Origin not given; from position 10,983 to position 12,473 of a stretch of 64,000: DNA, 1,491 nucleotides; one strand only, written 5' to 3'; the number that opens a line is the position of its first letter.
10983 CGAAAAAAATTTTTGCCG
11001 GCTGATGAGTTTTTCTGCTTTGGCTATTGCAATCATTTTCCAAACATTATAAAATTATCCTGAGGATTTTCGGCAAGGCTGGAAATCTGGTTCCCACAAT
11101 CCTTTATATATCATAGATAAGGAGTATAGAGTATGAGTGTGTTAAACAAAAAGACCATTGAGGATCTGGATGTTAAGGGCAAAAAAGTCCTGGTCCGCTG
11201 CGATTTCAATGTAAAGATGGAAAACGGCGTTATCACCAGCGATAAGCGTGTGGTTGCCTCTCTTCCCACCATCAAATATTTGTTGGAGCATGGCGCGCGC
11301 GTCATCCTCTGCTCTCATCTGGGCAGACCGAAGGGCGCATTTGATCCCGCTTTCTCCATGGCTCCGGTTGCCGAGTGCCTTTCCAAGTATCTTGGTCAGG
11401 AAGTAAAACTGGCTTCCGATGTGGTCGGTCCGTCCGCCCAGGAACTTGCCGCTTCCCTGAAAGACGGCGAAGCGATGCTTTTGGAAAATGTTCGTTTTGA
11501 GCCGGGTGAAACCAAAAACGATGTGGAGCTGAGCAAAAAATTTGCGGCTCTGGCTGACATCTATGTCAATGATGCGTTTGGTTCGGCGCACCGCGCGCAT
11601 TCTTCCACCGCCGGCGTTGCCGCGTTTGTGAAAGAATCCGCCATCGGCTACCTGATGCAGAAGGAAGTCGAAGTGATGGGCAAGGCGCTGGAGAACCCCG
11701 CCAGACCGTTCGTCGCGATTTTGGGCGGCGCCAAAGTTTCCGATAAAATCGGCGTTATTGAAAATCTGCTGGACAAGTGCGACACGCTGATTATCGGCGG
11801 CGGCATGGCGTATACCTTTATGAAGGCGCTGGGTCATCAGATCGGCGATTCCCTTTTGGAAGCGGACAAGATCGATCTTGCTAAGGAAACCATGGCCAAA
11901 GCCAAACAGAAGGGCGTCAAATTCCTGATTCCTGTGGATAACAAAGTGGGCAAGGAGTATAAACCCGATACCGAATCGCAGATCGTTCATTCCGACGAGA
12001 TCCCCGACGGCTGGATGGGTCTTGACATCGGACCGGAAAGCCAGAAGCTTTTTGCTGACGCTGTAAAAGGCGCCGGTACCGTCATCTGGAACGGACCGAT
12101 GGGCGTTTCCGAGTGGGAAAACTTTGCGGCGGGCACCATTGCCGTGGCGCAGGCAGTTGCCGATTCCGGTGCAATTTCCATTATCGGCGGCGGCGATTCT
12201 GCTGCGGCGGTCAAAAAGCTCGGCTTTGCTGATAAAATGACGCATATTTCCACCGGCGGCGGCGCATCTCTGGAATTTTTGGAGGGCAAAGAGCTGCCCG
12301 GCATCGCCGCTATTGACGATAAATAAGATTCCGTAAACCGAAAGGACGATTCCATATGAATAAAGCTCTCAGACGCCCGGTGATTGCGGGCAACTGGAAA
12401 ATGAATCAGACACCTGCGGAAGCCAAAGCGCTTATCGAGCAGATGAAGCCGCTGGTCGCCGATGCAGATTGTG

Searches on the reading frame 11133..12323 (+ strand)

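Call 62: search_protein_families(library=pfam, proteins=[window:11133-12323:+], max_evalue=0.0001)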
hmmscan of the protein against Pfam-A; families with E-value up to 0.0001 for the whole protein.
window:11133-12323:+ (397 aa): 1 family
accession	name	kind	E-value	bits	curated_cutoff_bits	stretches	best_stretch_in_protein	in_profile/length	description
PF00162.24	PGK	-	1.1e-165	551.7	27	1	9-386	1-379/379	Phosphoglycerate kinase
